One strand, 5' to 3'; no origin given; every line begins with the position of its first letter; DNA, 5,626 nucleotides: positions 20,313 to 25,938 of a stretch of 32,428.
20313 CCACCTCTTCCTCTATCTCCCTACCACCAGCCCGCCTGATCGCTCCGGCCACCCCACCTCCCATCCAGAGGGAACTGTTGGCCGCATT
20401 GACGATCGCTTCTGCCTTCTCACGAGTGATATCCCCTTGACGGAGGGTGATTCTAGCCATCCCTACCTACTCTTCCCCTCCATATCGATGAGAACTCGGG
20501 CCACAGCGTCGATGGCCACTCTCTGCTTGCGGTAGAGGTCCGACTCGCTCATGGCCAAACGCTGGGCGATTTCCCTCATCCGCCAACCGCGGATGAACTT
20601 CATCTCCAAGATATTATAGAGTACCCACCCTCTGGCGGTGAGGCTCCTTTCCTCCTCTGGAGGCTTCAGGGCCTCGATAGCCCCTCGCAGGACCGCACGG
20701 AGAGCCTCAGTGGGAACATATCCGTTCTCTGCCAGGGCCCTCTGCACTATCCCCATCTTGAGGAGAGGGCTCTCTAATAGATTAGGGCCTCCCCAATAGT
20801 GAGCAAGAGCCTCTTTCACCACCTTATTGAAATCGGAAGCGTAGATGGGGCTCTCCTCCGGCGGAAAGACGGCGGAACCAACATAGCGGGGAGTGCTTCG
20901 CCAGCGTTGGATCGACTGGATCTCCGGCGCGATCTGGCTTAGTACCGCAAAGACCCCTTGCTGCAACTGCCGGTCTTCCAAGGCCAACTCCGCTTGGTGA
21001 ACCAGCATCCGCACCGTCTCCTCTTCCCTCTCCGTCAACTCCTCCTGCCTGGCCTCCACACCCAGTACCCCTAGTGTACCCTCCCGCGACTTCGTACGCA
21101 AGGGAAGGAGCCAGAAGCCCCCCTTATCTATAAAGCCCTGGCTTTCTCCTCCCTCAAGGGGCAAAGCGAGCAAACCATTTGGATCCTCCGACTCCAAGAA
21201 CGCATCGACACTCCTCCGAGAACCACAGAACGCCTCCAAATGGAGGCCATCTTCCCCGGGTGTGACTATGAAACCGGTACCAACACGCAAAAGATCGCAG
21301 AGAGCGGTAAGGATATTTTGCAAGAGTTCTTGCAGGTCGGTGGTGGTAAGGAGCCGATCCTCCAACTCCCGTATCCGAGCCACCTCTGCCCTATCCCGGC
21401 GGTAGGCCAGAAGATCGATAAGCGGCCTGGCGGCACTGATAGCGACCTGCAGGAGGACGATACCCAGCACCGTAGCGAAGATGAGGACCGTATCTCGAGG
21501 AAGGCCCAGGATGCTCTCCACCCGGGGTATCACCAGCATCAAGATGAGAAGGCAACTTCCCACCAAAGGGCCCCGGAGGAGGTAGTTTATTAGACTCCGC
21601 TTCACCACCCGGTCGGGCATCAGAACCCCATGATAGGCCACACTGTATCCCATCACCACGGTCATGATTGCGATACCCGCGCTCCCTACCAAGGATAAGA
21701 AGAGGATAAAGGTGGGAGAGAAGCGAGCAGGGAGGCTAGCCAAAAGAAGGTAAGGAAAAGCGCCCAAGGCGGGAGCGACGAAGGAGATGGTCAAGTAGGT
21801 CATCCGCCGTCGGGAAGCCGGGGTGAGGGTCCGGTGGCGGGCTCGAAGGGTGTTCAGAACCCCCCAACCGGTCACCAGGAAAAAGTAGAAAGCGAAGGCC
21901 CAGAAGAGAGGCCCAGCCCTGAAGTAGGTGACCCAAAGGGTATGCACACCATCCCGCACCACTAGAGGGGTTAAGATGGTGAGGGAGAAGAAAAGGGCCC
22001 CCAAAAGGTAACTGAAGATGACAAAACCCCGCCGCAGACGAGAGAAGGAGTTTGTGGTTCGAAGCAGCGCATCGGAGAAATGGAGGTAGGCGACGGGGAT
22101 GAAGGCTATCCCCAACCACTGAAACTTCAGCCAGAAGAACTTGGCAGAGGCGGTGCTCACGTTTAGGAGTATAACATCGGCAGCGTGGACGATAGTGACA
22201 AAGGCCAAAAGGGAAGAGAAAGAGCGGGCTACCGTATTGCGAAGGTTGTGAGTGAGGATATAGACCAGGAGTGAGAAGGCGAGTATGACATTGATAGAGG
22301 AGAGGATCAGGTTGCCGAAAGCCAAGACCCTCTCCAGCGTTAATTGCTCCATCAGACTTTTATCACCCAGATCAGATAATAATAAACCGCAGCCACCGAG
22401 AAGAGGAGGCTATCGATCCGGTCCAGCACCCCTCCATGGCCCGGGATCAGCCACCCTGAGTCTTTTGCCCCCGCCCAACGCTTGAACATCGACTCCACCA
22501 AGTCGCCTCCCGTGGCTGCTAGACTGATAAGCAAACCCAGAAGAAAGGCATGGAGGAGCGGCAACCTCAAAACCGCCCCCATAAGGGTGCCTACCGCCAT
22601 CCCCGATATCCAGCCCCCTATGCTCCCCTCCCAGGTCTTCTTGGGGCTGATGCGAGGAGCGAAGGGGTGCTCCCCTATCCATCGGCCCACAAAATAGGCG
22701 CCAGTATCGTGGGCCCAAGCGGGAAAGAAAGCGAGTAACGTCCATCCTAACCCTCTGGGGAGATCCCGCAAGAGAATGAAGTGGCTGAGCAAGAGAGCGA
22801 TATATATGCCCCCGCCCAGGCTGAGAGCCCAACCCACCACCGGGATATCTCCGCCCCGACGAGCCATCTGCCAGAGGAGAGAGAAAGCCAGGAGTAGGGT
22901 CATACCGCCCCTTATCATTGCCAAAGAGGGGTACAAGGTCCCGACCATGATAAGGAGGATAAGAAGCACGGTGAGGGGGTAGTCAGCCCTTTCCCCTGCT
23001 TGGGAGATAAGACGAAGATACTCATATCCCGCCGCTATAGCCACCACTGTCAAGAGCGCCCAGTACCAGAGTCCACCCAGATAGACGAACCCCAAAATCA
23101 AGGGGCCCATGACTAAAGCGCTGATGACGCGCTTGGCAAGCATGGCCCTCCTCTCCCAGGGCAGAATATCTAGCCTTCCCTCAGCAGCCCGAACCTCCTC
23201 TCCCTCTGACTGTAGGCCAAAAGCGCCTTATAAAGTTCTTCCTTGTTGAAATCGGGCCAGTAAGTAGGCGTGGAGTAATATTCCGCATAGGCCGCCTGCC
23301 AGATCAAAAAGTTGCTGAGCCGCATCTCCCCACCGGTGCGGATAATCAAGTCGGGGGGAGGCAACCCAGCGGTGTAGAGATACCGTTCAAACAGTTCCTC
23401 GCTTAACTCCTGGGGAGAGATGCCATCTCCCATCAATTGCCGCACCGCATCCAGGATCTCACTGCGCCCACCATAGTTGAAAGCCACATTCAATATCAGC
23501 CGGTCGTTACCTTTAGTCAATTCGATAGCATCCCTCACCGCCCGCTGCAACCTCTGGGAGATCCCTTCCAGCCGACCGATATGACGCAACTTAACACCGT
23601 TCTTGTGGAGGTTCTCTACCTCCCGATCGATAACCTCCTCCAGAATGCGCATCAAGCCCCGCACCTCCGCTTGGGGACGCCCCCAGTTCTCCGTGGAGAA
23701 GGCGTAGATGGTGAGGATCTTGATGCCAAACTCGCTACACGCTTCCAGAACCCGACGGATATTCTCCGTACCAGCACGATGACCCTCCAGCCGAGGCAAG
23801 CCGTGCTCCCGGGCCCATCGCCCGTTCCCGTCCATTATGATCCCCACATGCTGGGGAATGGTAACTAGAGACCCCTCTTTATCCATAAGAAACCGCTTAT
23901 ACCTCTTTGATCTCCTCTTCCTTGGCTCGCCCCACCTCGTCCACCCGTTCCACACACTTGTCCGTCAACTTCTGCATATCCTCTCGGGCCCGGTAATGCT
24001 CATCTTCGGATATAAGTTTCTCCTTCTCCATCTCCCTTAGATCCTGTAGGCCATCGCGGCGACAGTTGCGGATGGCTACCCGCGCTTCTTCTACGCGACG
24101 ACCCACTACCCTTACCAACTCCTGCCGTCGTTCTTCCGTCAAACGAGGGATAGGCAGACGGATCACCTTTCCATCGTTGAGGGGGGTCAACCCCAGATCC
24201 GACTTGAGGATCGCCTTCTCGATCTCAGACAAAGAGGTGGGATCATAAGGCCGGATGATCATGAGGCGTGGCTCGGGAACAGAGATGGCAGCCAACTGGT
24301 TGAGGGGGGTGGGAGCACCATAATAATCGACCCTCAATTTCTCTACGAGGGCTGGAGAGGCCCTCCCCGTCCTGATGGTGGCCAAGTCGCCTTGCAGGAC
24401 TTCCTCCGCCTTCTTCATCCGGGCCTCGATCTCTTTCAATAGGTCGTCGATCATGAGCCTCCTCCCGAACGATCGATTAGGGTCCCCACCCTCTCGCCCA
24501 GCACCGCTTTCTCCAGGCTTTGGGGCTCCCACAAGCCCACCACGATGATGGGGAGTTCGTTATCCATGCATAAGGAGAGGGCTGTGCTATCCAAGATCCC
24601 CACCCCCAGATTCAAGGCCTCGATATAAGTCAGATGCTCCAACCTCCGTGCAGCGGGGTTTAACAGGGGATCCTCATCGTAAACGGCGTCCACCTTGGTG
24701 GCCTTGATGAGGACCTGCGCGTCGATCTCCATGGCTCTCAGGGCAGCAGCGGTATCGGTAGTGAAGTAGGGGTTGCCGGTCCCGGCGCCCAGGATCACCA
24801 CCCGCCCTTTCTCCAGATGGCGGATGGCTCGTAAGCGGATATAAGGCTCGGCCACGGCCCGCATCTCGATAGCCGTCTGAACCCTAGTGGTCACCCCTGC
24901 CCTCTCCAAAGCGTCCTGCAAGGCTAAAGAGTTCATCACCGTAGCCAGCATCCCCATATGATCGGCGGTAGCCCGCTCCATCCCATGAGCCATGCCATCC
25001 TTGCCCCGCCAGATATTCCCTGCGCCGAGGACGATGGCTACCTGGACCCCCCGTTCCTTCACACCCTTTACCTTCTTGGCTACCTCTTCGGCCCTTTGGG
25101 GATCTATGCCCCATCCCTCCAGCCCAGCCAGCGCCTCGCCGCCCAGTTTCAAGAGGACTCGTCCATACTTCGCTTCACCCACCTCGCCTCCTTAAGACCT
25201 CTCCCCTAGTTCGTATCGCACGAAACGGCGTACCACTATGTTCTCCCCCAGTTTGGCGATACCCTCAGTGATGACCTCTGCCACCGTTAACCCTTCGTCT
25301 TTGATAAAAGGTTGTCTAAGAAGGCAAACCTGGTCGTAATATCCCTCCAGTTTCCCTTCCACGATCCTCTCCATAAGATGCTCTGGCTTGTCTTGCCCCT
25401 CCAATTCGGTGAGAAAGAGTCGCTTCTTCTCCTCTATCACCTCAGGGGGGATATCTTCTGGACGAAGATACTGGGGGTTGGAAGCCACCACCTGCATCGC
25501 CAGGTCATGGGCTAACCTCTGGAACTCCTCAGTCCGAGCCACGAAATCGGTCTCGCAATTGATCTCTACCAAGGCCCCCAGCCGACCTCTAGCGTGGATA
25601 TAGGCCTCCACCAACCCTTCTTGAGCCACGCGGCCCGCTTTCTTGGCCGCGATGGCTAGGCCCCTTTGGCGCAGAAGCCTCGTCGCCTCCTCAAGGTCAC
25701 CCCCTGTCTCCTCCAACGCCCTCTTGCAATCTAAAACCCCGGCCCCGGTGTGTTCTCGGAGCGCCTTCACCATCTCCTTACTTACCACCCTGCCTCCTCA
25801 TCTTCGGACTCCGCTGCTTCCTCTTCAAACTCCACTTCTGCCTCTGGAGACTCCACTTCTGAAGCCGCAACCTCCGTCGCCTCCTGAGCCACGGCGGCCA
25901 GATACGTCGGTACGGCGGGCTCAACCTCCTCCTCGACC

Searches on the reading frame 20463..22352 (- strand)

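Call 9: search_protein_families(library=pfam, proteins=[window:20463-22352:-], max_evalue=0.001)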
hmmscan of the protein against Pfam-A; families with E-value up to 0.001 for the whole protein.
window:20463-22352:- (629 aa): 3 families
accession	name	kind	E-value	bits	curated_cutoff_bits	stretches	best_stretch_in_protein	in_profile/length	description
PF16927.11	HisKA_7TM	-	1.5e-14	54.8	28.6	1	21-230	5-215/224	N-terminal 7TM region of histidine kinase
PF13185.12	GAF_2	-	2.8e-06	28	28.6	1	337-459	1-136/136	GAF domain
PF01590.32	GAF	-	3.5e-06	28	22.4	1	339-458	1-133/133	GAF domain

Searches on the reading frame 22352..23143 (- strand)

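Call 9: search_protein_families(library=pfam, proteins=[window:22352-23143:-], max_evalue=0.001)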
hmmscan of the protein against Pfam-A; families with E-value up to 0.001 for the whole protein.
window:22352-23143:- (263 aa): 2 families
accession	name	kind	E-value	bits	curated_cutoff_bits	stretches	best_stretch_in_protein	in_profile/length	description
PF01148.25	CTP_transf_1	-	5.1e-64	217.1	24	1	4-257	2-261/264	Cytidylyltransferase family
PF01864.22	CarS-like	-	0.00025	21.5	22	1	168-253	47-136/175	CDP-archaeol synthase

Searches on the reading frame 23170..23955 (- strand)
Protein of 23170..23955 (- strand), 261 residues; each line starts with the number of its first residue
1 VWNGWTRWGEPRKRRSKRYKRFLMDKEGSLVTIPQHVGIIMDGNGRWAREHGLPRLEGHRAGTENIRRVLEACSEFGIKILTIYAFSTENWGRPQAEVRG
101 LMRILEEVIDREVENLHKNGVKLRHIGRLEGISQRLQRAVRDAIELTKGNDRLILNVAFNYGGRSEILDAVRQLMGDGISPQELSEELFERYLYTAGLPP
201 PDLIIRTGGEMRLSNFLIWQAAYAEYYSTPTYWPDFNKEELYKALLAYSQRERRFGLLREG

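Call 9: search_protein_families(library=pfam, proteins=[window:23170-23955:-], max_evalue=0.001)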
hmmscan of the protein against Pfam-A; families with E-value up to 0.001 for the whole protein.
window:23170-23955:- (261 aa): 1 family
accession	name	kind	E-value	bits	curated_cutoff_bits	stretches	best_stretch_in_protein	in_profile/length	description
PF01255.24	Prenyltransf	-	1.7e-87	293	27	1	40-256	1-219/219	Putative undecaprenyl diphosphate synthase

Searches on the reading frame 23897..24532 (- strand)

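Call 9: search_protein_families(library=pfam, proteins=[window:23897-24532:-], max_evalue=0.001)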
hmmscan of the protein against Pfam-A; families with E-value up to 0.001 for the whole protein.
window:23897-24532:- (211 aa): 1 family
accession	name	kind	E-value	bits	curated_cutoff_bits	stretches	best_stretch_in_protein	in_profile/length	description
PF01765.24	RRF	-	6.3e-64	215.2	29.7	1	47-208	2-163/164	Ribosome recycling factor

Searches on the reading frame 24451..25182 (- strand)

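Call 9: search_protein_families(library=pfam, proteins=[window:24451-25182:-], max_evalue=0.001)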
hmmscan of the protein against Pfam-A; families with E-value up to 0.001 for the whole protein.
window:24451-25182:- (243 aa): 1 family
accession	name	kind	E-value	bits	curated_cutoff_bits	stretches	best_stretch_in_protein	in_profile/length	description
PF00696.33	AA_kinase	-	2.1e-30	106.6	24.9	1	8-215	2-233/234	Amino acid kinase family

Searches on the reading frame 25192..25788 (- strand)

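Call 9: search_protein_families(library=pfam, proteins=[window:25192-25788:-], max_evalue=0.001)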
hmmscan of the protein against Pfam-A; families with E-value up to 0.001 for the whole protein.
window:25192-25788:- (198 aa): 2 families
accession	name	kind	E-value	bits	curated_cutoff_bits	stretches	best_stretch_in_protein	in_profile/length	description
PF00889.24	EF_TS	-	1.1e-37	130.1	27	1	40-196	61-204/204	Elongation factor TS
PF25025.1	EF-Ts_N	-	0.00018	21.8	33.2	1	3-41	13-52/60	Elongation factor Ts, mitochondrial, N-terminal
